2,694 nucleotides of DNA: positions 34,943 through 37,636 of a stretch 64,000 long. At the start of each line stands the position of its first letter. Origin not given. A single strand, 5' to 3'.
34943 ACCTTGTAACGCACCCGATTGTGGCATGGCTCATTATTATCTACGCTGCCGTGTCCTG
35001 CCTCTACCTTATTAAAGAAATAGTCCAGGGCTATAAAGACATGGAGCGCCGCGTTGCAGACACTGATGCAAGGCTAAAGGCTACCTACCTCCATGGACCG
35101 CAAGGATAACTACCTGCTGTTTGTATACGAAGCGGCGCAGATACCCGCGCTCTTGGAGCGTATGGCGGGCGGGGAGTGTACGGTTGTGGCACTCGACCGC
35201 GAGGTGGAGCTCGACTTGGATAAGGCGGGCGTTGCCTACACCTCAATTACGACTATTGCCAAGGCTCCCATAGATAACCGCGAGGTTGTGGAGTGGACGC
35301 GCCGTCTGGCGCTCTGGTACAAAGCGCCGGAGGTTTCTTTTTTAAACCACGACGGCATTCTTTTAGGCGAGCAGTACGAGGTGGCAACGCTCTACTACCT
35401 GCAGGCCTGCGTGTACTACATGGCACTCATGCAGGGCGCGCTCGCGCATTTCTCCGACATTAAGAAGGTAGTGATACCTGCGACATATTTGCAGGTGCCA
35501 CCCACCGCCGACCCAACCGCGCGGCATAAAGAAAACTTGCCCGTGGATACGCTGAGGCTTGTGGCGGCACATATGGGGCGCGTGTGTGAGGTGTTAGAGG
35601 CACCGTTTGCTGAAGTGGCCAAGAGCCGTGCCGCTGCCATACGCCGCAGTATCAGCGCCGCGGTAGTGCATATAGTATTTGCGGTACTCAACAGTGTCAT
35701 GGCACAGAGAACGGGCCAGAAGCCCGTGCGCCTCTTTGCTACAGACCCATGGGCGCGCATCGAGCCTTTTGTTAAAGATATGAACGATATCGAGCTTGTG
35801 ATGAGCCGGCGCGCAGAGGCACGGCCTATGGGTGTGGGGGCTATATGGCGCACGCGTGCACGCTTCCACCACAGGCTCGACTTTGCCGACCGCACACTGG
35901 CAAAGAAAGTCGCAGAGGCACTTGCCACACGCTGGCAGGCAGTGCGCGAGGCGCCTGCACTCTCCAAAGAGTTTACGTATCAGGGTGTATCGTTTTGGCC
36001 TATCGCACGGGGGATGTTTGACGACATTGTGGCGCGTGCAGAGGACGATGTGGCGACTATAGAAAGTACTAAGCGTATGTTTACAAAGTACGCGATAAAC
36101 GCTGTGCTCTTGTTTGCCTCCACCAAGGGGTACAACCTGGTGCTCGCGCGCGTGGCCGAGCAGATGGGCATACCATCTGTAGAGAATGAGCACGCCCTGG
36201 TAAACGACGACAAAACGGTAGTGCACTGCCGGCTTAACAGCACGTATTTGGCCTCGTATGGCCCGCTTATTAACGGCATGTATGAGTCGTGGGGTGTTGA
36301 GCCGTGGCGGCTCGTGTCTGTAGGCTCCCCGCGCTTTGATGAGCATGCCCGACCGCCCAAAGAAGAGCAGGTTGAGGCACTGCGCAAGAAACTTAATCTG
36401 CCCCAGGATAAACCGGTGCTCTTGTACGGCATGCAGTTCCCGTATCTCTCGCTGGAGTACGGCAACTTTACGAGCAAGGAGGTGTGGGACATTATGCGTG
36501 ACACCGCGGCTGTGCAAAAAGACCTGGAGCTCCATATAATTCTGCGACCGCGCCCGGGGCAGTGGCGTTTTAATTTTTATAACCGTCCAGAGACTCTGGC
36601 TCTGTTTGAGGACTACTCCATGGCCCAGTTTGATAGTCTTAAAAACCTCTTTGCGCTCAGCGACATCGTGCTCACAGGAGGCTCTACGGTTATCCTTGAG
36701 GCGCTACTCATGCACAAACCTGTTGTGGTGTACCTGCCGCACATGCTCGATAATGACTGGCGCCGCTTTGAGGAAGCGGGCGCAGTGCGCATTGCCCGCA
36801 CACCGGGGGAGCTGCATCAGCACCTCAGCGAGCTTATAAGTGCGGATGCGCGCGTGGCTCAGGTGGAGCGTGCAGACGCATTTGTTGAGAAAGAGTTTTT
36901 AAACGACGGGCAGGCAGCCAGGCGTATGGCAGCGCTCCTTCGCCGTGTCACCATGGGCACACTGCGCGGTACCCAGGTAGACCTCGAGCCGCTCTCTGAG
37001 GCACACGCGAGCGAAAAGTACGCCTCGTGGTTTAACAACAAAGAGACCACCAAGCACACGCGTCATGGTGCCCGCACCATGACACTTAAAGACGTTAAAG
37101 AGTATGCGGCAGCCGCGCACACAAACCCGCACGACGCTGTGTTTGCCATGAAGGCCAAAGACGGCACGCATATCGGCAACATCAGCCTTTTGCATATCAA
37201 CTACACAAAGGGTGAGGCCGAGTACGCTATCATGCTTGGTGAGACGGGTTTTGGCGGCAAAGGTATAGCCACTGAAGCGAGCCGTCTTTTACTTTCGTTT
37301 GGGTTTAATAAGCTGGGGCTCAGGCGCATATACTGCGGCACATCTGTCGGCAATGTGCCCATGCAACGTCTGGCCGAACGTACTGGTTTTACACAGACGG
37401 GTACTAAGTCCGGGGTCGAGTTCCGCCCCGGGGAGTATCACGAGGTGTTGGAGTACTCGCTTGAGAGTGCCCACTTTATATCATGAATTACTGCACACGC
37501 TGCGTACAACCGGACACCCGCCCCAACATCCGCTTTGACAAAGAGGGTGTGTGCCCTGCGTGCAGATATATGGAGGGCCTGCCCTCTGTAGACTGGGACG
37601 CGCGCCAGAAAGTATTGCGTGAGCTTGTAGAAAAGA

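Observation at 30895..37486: Fom1/Fom2/FomC-like phosphonate module wired to CDP-alcohol-type transferases: candidate CMP-2-hydroxyethylphosphonate decoration of an envelope glycan or polymer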

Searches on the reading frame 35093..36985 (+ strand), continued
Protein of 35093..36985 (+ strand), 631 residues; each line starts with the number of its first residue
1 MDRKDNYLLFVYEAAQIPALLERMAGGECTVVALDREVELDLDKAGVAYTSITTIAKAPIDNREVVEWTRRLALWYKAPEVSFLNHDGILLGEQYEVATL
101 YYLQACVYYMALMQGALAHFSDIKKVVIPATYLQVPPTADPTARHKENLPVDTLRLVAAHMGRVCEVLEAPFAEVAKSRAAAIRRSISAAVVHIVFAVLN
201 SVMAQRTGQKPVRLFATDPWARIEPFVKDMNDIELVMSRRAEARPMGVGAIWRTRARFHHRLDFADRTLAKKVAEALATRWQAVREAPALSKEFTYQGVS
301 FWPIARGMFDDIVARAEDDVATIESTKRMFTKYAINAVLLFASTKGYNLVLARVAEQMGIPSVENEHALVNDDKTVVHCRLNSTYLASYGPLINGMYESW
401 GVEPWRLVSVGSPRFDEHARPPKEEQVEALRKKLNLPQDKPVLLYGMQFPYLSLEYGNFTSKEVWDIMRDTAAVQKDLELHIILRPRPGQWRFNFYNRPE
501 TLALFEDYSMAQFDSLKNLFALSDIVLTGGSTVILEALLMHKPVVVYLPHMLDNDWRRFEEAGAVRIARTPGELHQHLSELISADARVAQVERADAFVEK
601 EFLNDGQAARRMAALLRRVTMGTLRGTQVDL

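Call 82: search_protein_families(library=pfam, proteins=[L018:8640-10013:+, L021:8770-9993:+, L026:8769-9998:+, L028:8615-9862:+, L031:8753-9985:+, L032:8938-9966:+, L035:9357-10001:+, L039:8977-9858:+, L042:7461-9353:+, L042:9364-10011:+], max_evalue=0.001)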
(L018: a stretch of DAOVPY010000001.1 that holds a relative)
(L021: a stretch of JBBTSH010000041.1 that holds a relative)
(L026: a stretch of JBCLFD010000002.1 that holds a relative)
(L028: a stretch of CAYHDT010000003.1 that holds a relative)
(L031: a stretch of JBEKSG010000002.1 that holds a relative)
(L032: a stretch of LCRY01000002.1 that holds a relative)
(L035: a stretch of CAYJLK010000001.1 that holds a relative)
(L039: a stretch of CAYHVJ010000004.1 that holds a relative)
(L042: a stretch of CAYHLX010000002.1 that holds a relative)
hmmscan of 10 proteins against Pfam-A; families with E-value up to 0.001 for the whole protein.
L018:8640-10013:+ (457 aa): 2 families
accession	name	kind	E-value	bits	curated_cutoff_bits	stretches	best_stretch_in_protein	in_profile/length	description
PF04055.27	Radical_SAM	-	2.4e-28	99.8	29.5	1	207-366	3-166/166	Radical SAM superfamily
PF02310.24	B12-binding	-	1.5e-06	28.5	32.1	1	26-140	14-120/121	B12 binding domain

L021:8770-9993:+ (407 aa): 6 families
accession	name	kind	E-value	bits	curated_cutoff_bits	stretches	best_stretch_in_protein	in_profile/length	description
PF00534.26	Glycos_transf_1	-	1.6e-29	103.1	26.4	1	212-379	5-171/172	Glycosyl transferases group 1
PF13692.12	Glyco_trans_1_4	-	1.7e-24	87.1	27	1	226-365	5-140/142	Glycosyl transferases group 1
PF20706.3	GT4-conflict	-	9.8e-11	41.7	26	1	242-362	219-352/385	Family 4 Glycosyltransferase in conflict systems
PF13439.12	Glyco_transf_4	-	4.4e-09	37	28.5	1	14-208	2-169/170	Glycosyltransferase Family 4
PF13524.12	Glyco_trans_1_2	-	7.2e-09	36.2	25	1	257-395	18-143/144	Glycosyl transferase-like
PF13579.12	Glyco_trans_4_4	-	0.00018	22.3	29.7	0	14-201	1-153/158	Glycosyl transferase 4-like domain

L026:8769-9998:+ (409 aa): 4 families
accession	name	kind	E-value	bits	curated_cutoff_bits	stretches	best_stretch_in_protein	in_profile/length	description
PF08484.17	Methyltransf_14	-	8.1e-56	188.7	23.5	1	250-404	2-160/160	C-methyltransferase C-terminal domain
PF08421.16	Methyltransf_13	-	4.1e-22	78.5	31.3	1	10-71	1-62/62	Putative zinc binding domain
PF13489.12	Methyltransf_23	-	1.1e-11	45.1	27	1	105-242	24-161/164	Methyltransferase domain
PF08242.18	Methyltransf_12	-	3.8e-06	28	30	1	108-199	1-98/98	Methyltransferase domain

L028:8615-9862:+ (415 aa): 4 families
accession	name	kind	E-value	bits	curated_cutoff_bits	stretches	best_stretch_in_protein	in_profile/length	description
PF08484.17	Methyltransf_14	-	4.3e-55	186.3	23.5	1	256-410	2-160/160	C-methyltransferase C-terminal domain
PF08421.16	Methyltransf_13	-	7.5e-23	80.9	31.3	1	16-77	1-62/62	Putative zinc binding domain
PF13489.12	Methyltransf_23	-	2.6e-11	44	27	1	108-248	21-161/164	Methyltransferase domain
PF08242.18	Methyltransf_12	-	3.3e-06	28.2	30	1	114-205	1-98/98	Methyltransferase domain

L031:8753-9985:+ (410 aa): 6 families
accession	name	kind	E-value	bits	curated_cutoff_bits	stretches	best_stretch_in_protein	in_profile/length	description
PF08484.17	Methyltransf_14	-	7.8e-32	110.7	23.5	1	251-395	1-152/160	C-methyltransferase C-terminal domain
PF13489.12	Methyltransf_23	-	1.7e-16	60.8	27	1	99-245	13-162/164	Methyltransferase domain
PF08421.16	Methyltransf_13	-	1.8e-13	50.8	31.3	1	16-74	1-62/62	Putative zinc binding domain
PF08242.18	Methyltransf_12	-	8.3e-07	30.1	30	1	113-199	1-95/98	Methyltransferase domain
PF08241.18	Methyltransf_11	-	1.1e-06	29.6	21.2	1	114-203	2-94/95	Methyltransferase domain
PF13649.12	Methyltransf_25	-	0.00046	21.3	27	0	112-192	1-89/97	Methyltransferase domain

L032:8938-9966:+ (342 aa): 7 families
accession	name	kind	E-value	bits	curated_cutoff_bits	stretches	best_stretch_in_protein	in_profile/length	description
PF16363.11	GDP_Man_Dehyd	-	5.2e-121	404.6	27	1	7-327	1-332/332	GDP-mannose 4,6 dehydratase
PF01370.27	Epimerase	-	9.5e-66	222.1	20.9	1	6-244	1-240/240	NAD dependent epimerase/dehydratase family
PF04321.23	RmlD_sub_bind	-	5.8e-14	52.3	27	1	5-175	2-151/287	RmlD substrate binding domain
PF01073.25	3Beta_HSD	-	5.1e-06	26.1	22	1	7-130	1-122/280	3-beta hydroxysteroid dehydrogenase/isomerase family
PF05368.20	NmrA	-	5.5e-05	23.3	27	1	3-73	2-71/298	NmrA-like family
PF13460.12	NAD_binding_10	-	9.3e-05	22.8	27.2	1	10-161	1-132/184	NAD(P)H-binding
PF02719.21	Polysacc_synt_2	-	0.00037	20.2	20.2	1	46-115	50-119/293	Polysaccharide biosynthesis protein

L035:9357-10001:+ (214 aa): 1 family
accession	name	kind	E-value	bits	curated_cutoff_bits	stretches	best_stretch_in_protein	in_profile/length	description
PF05050.19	Methyltransf_21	-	1.3e-14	55.2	22.7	1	60-189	1-147/173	Methyltransferase FkbM domain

L039:8977-9858:+ (293 aa): 3 families
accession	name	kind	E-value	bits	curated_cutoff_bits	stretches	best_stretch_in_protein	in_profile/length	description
PF00535.33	Glycos_transf_2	-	2e-14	54.3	23.3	1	8-139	1-132/168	Glycosyl transferase family 2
PF13641.12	Glyco_tranf_2_3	-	1.3e-07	32.3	27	1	5-235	1-214/230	Glycosyltransferase like family 2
PF13632.12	Glyco_trans_2_3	-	0.00032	21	27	0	207-275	98-170/198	Glycosyl transferase family group 2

L042:7461-9353:+ (630 aa): 3 families
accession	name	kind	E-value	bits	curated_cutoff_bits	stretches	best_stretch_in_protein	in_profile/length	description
PF04464.20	Glyphos_transf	-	2.9e-05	23.6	22.1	1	409-621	155-366/367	CDP-Glycerol:Poly(glycerophosphate) glycerophosphotransferase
PF20471.4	DUF6716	-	0.00014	21.4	27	1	496-559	233-297/342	Putative glycosyltransferase (DUF6716)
PF00534.26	Glycos_transf_1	-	0.00016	21.7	26.4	1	511-597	83-168/172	Glycosyl transferases group 1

L042:9364-10011:+ (215 aa): 1 family
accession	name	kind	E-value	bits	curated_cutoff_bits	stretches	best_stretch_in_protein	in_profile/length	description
PF05050.19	Methyltransf_21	-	3.5e-17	63.5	22.7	1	50-188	1-152/173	Methyltransferase FkbM domain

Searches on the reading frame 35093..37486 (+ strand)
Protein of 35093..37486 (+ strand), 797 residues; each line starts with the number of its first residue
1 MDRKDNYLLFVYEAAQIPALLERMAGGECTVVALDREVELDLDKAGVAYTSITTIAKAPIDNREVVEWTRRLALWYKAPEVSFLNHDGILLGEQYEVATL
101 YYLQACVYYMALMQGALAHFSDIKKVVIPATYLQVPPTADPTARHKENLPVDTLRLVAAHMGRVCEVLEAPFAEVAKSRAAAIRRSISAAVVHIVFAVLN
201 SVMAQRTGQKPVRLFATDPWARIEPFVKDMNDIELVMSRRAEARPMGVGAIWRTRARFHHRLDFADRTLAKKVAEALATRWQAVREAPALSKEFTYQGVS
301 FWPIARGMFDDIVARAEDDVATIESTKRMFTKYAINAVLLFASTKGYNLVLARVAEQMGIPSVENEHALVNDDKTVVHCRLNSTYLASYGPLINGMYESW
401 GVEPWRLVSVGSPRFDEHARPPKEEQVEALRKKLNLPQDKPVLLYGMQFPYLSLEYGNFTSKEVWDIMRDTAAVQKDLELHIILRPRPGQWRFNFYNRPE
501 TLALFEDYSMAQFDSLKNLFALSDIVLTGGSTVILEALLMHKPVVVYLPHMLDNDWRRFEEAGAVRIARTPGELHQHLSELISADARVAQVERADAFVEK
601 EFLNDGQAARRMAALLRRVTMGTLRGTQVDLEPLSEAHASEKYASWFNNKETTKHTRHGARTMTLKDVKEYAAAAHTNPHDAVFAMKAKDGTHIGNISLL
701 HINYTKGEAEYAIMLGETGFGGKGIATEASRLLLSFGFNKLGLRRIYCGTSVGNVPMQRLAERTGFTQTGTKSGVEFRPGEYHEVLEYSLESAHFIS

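Call 3: search_protein_families(library=pfam, proteins=[window:35093-37486:+], max_evalue=0.01)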
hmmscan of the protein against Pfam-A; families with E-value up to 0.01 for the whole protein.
window:35093-37486:+ (797 aa): 4 families
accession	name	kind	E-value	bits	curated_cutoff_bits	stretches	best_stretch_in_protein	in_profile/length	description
PF13302.13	Acetyltransf_3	-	5.4e-21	76.2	25.4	1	631-767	4-138/138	Acetyltransferase (GNAT) domain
PF04464.20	Glyphos_transf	-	2.9e-08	33.5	22.1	1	371-614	123-363/367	CDP-Glycerol:Poly(glycerophosphate) glycerophosphotransferase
PF00583.31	Acetyltransf_1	-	1.7e-06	28.7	20.7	1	676-766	28-116/116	Acetyltransferase (GNAT) family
PF13523.12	Acetyltransf_8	-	0.00014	21.9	27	1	698-770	73-141/145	Acetyltransferase (GNAT) domain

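Call 4: search_protein_families(library=ncbifam, proteins=[window:35093-37486:+], max_evalue=0.01)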
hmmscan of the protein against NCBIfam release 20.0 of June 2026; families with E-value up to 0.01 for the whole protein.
window:35093-37486:+ (797 aa): 7 families
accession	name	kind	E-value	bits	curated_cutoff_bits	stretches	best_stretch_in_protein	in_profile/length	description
NF046086.1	BFO_1060_trans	domain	3.9e-10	39.4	200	1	408-618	131-362/365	BFO_1060 family glycosyltransferase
NF011709.0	PRK15130.1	equivalog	1.7e-07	31.2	218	1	689-789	64-163/186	spermidine N1-acetyltransferase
TIGR03585.1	PseH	equivalog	3.2e-05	24.1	93.1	1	631-787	3-154/156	UDP-4-amino-4,6-dideoxy-N-acetyl-beta-L-altrosamine N-acetyltransferase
TIGR04396.2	surf_polysacc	subfamily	0.00017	20.9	125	1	520-651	261-394/427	surface carbohydrate biosynthesis protein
NF007539.0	PRK10151.1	equivalog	0.00042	20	184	1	682-788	68-172/179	50S ribosomal protein L7/L12-serine acetyltransferase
NF010135.0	PRK13609.1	equivalog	0.00079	18.5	500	1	514-600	265-354/388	diglucosyl diacylglycerol synthase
NF041712.1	techglyph_taseTarF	equivalog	0.003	16.7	550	1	400-554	171-319/388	teichoic acid glycerol-phosphate transferase TarF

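Call 21: find_homologous_proteins(query=window:35093-37486:+, max_evalue=0.001)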
Query window:35093-37486:+ (797 aa): 53 proteins with E <= 0.001 among 8000 candidates.
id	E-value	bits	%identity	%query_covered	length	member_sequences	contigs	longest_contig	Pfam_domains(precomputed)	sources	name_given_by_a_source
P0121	0.0e+0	1664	93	99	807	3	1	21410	PF13302.14,PF04464.21,PF13523.13,PF00583.32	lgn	-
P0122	0.0e+0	1265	71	100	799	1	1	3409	PF13302.14,PF04464.21,PF13523.13,PF00583.32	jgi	-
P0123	0.0e+0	1264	71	99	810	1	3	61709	PF13302.14,PF04464.21,PF13523.13,PF00583.32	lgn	-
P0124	0.0e+0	1257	71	99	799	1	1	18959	PF13302.14,PF04464.21,PF00583.32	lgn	-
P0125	2.0e-244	832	50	100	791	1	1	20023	PF13302.14,PF00583.32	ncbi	-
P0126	5.2e-237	807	48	99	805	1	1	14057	PF13302.14,PF04464.21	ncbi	-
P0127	3.5e-222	758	49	98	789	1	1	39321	PF13302.14,PF04464.21,PF13523.13,PF00583.32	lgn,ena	-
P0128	2.4e-206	706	54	78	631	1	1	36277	-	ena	-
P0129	2.0e-197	676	54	75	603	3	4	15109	PF04464.21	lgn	-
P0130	8.3e-195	668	52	77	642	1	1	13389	PF04464.21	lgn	-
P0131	4.3e-193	662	52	77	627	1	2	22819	-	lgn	-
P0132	3.3e-186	639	48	78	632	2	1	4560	-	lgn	-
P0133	3.6e-182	626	51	75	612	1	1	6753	PF04464.21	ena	-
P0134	4.6e-182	626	47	78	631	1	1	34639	PF04464.21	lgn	-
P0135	2.0e-174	600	46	78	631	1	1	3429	PF04464.21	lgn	-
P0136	4.7e-174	599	45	78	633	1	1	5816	PF04464.21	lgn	-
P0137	1.1e-170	588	45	78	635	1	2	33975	PF04464.21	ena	-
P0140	7.6e-161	555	46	77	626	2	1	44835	PF04464.21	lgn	-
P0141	1.1e-160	555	48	77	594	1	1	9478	PF04464.21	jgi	jgi:hypothetical protein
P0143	6.4e-160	552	45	75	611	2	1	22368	PF04464.21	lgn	-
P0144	1.1e-157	545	43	79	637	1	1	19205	PF04464.21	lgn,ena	-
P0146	1.1e-155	538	42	78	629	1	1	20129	PF04464.21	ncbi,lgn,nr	ncbi:MAG: CDP-glycerol glycerophosphotransferase family protein [bacterium]|nr:CDP-glycerol glycerop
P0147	1.4e-153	531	44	77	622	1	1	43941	PF04464.21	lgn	-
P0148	4.5e-153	530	42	76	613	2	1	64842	PF04464.21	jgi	jgi:hypothetical protein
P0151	2.8e-150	520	43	78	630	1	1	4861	PF04464.21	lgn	-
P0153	8.2e-148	512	43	78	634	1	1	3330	PF04464.21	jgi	jgi:hypothetical protein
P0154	1.9e-147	511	44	78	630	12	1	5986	PF04464.21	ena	-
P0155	2.6e-142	494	45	78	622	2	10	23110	PF02350.26,PF04464.21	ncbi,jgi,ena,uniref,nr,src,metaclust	ncbi:hypothetical protein A3D70_01870 [Candidatus Adlerbacteria bacterium RIFCSPHIGHO2_02_FULL_54_18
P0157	9.1e-140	486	41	78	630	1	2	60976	PF04464.21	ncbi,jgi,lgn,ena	ncbi:MAG: CDP-glycerol glycerophosphotransferase family protein [Candidatus Paceibacterota bacterium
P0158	1.1e-138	482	45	77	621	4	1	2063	PF02350.26,PF04464.21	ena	-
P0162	4.4e-117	411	39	77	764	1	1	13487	PF13671.13,PF00448.29,PF01583.27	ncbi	-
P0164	1.5e-71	260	29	76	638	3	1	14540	PF04464.21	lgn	-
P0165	2.1e-69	253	29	76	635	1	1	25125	PF04464.21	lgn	-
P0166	3.1e-68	249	28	78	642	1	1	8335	PF04464.21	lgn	-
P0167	2.4e-67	246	28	76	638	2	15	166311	PF04464.21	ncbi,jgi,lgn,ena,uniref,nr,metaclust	ncbi:MAG: hypothetical protein A3B07_02570 [Candidatus Yonathbacteria bacterium RIFCSPLOWO2_01_FULL_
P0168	7.2e-67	245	28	76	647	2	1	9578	PF04464.21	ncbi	-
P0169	8.5e-65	238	28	76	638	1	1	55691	PF04464.21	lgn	-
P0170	1.5e-61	227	26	76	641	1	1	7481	PF02350.26,PF04464.21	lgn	-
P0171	3.1e-50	190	28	77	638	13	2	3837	PF04464.21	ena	-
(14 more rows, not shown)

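Call 23: find_encoding_contigs(protein=P0167, flank=10000, max_places=1)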
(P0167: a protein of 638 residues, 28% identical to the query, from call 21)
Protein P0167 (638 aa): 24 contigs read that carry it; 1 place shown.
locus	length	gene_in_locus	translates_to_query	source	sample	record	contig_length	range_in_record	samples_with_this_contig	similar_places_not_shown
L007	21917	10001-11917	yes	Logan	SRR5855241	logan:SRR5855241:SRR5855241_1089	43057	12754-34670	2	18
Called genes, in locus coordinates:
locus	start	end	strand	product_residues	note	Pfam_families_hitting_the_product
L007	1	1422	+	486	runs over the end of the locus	PF13231:PMT_2 (weak)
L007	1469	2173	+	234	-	PF00535:Glycos_transf_2, PF13641:Glyco_tranf_2_3 (weak)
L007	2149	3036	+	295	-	PF13489:Methyltransf_23, PF13847:Methyltransf_31 (weak), PF08241:Methyltransf_11, PF08242:Methyltransf_12 (weak), PF13649:Methyltransf_25 (weak)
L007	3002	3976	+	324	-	PF00534:Glycos_transf_1, PF13692:Glyco_trans_1_4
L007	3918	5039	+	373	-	PF00534:Glycos_transf_1, PF13692:Glyco_trans_1_4, PF13524:Glyco_trans_1_2 (weak)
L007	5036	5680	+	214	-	PF02353:CMAS, PF05219:DREV (weak), PF13489:Methyltransf_23, PF07021:MetW, PF13847:Methyltransf_31, PF08241:Methyltransf_11, PF08242:Methyltransf_12, PF13649:Methyltransf_25, +1 more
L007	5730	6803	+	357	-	PF03016:Exostosin_GT47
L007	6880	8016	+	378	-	PF13439:Glyco_transf_4 (faint), PF00534:Glycos_transf_1, PF13692:Glyco_trans_1_4, PF13524:Glyco_trans_1_2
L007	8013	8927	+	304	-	-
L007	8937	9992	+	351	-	PF01075:Glyco_transf_9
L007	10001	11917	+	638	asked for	PF04464:Glyphos_transf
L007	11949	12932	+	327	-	PF00106:adh_short, PF04321:RmlD_sub_bind, PF05368:NmrA, PF01073:3Beta_HSD, PF01370:Epimerase, PF02719:Polysacc_synt_2, PF07993:NAD_binding_4, PF13460:NAD_binding_10, +2 more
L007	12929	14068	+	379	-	PF01041:DegT_DnrJ_EryC1, PF00155:Aminotran_1_2, PF00266:Aminotran_5 (weak), PF01053:Cys_Met_Meta_PP, PF01212:Beta_elim_lyase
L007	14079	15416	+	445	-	PF00202:Aminotran_3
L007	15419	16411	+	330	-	PF01408:GFO_IDH_MocA, PF02894:GFO_IDH_MocA_C, PF22725:GFO_IDH_MocA_C3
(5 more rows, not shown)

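Call 24: find_encoding_contigs(protein=P0155, flank=10000, max_places=1)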
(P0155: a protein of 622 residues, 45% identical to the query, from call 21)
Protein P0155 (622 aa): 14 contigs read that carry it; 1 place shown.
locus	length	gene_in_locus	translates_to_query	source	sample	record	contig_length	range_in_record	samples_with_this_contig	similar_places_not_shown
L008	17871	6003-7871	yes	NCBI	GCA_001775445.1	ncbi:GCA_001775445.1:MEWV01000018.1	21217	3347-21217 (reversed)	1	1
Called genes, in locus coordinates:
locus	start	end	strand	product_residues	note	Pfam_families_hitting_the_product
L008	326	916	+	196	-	PF20803:PaaX_M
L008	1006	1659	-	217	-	PF00293:NUDIX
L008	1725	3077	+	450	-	PF01467:CTP_transf_like, PF13714:PEP_mutase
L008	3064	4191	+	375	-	PF02776:TPP_enzyme_N, PF02775:TPP_enzyme_C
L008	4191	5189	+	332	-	PF00465:Fe-ADH, PF13685:Fe-ADH_2, PF25137:ADH_Fe_C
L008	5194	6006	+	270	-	-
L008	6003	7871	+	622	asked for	PF04464:Glyphos_transf, PF02350:Epimerase_2 (weak)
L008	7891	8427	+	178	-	PF13302:Acetyltransf_3, PF13420:Acetyltransf_4 (weak), PF00583:Acetyltransf_1 (weak)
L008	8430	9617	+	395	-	-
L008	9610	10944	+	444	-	PF01425:Amidase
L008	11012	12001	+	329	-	PF00106:adh_short, PF01073:3Beta_HSD, PF01370:Epimerase, PF02719:Polysacc_synt_2, PF04321:RmlD_sub_bind, PF07993:NAD_binding_4, PF16363:GDP_Man_Dehyd, PF13460:NAD_binding_10, +2 more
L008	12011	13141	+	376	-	PF00155:Aminotran_1_2 (weak), PF01041:DegT_DnrJ_EryC1, PF01212:Beta_elim_lyase (weak), PF01053:Cys_Met_Meta_PP, PF00266:Aminotran_5 (weak)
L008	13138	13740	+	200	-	PF00117:GATase, PF01174:SNO (faint), PF07722:Peptidase_C26 (weak)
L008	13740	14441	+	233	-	PF00977:His_biosynth, PF01207:Dus (faint), PF02581:TMP-TENI (faint), PF03060:NMO (faint), PF04309:G3P_antiterm (faint)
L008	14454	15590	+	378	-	-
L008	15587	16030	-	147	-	PF13302:Acetyltransf_3, PF00583:Acetyltransf_1, PF13508:Acetyltransf_7 (weak)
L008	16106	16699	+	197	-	PF02698:DUF218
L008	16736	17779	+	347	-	PF03102:NeuB, PF08666:SAF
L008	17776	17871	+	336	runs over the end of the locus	PF01408:GFO_IDH_MocA, PF22725:GFO_IDH_MocA_C3 (faint), PF02894:GFO_IDH_MocA_C (weak)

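Call 25: find_encoding_contigs(protein=P0162, flank=10000, max_places=1)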
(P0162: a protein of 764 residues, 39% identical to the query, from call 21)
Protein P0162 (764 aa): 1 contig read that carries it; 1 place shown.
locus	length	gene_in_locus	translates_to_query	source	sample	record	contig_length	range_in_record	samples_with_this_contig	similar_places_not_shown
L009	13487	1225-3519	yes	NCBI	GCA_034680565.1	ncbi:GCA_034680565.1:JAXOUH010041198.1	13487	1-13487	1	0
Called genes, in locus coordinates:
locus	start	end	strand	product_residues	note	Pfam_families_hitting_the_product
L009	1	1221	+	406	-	?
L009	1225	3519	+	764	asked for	PF00448:SRP54 (faint), PF01583:APS_kinase, PF13671:AAA_33 (weak)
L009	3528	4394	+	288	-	PF13489:Methyltransf_23, PF07021:MetW (weak), PF13847:Methyltransf_31 (weak), PF08241:Methyltransf_11, PF08242:Methyltransf_12, PF13649:Methyltransf_25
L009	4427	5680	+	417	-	PF16254:DUF4910, PF09940:DUF2172, PF16221:HTH_47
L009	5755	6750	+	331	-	PF00106:adh_short, PF01073:3Beta_HSD, PF01370:Epimerase, PF02719:Polysacc_synt_2, PF04321:RmlD_sub_bind, PF05368:NmrA (weak), PF16363:GDP_Man_Dehyd, PF13460:NAD_binding_10, +1 more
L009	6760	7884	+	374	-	PF00155:Aminotran_1_2, PF01041:DegT_DnrJ_EryC1, PF01053:Cys_Met_Meta_PP (weak), PF01212:Beta_elim_lyase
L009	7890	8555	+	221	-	PF13489:Methyltransf_23, PF08241:Methyltransf_11, PF08242:Methyltransf_12 (weak), PF13649:Methyltransf_25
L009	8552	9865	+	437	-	PF00202:Aminotran_3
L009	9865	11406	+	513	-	PF02348:CTP_transf_3, PF12804:NTP_transf_3, PF00248:Aldo_ket_red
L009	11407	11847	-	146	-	PF13302:Acetyltransf_3, PF00583:Acetyltransf_1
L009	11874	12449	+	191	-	PF02698:DUF218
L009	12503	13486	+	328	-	?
